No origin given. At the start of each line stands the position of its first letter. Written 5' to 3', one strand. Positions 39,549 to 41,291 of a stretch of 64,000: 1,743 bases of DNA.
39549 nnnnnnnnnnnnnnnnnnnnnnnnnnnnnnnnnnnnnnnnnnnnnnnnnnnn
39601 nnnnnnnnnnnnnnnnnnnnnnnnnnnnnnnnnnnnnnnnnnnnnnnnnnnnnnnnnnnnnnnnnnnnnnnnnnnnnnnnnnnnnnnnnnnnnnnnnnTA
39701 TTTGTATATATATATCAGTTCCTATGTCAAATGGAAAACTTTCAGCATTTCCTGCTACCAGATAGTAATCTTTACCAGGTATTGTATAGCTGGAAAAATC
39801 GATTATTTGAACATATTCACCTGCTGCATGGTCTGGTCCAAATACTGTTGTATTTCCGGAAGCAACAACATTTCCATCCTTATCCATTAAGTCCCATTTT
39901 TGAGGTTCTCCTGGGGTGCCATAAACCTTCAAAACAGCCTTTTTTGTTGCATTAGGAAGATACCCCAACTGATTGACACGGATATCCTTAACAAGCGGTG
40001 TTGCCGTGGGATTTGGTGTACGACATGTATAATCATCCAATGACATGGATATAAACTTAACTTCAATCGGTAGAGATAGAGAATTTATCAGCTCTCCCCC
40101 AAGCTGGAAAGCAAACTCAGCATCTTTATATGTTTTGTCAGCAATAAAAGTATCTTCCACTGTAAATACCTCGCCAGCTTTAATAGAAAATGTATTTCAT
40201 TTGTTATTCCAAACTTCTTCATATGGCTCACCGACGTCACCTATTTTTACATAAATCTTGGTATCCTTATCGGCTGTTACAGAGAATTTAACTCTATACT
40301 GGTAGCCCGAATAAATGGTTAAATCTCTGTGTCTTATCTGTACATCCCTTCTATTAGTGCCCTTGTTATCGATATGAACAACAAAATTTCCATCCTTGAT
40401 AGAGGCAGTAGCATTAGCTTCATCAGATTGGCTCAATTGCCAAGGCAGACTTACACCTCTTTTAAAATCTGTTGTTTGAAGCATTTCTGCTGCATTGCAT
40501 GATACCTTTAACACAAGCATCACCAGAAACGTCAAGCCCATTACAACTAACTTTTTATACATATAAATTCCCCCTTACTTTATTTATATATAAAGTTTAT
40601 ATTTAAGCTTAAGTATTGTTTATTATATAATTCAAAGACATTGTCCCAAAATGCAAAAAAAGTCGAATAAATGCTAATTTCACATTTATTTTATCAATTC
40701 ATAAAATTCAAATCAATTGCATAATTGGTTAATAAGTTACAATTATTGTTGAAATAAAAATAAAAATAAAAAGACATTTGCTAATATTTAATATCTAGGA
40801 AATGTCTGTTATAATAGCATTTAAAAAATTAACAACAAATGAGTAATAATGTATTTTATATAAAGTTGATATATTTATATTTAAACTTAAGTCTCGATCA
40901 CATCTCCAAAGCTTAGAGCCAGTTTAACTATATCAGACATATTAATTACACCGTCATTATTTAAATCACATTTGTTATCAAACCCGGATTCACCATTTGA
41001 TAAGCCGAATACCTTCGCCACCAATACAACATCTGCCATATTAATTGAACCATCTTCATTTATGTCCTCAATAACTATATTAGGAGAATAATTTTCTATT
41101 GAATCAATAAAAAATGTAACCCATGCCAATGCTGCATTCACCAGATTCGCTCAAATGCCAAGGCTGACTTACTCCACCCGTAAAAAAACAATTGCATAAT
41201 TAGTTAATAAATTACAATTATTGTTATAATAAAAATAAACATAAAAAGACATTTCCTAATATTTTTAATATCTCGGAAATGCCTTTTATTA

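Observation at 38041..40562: GH9 cellulase gene inactivated by an in-frame TGA and by a (TA)n slipped-strand frameshift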

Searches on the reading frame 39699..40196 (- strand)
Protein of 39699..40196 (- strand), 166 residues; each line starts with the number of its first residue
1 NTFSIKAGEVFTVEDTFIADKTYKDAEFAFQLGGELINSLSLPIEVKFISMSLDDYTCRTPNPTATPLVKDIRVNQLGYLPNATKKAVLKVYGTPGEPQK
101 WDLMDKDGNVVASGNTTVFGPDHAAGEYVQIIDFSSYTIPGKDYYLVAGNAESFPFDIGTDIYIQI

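Call 4: search_protein_families(library=pfam, proteins=[window:39699-40196:-], max_evalue=0.01)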
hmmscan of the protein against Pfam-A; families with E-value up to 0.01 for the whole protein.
window:39699-40196:- (166 aa): 1 family
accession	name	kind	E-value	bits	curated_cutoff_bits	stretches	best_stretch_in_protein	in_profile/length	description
PF02927.20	CelD_N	-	1.2e-23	84.1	24.6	1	71-152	5-85/86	Cellulase N-terminal ig-like domain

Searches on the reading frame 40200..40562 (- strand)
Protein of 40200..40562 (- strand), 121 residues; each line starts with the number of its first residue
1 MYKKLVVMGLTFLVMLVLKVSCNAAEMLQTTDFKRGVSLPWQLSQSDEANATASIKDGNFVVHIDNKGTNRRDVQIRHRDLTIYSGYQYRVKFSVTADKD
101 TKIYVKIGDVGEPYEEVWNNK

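Call 4: search_protein_families(library=pfam, proteins=[window:40200-40562:-], max_evalue=0.01)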
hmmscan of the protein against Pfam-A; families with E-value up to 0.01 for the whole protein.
window:40200-40562:- (121 aa): 1 family
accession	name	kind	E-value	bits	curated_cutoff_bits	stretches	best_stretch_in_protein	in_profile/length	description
PF02018.23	CBM_4_9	-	8.7e-12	46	25.9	1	26-120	2-101/136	Carbohydrate binding domain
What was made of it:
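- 40197..40562 (-): ORF1: signal peptide (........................|AE, by inspection) and the first ~95 residues of a CBM4 module. It ends in the premature TGA. Pfam CBM_4_9 at 8.7e-12, profile positions 2-101 of 136 (call 4).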

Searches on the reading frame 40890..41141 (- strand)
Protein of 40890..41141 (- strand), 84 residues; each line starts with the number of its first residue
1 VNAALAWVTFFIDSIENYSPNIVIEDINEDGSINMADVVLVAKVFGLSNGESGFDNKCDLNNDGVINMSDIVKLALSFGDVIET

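Call 4: search_protein_families(library=pfam, proteins=[window:40890-41141:-], max_evalue=0.01)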
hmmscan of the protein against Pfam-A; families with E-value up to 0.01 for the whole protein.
window:40890-41141:- (84 aa): 4 families
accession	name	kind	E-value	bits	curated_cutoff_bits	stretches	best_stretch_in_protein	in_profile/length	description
PF00404.24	Dockerin_1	-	4e-09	37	22.9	1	25-74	2-52/57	Dockerin type I domain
PF00036.39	EF-hand_1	-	0.0035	17.2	25.4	0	57-74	8-25/29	EF hand domain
PF13405.12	EF-hand_6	-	0.007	16.5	25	0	57-78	8-29/30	EF-hand domain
PF13499.12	EF-hand_7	-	0.0098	16.7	30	0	26-74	12-65/67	EF-hand domain pair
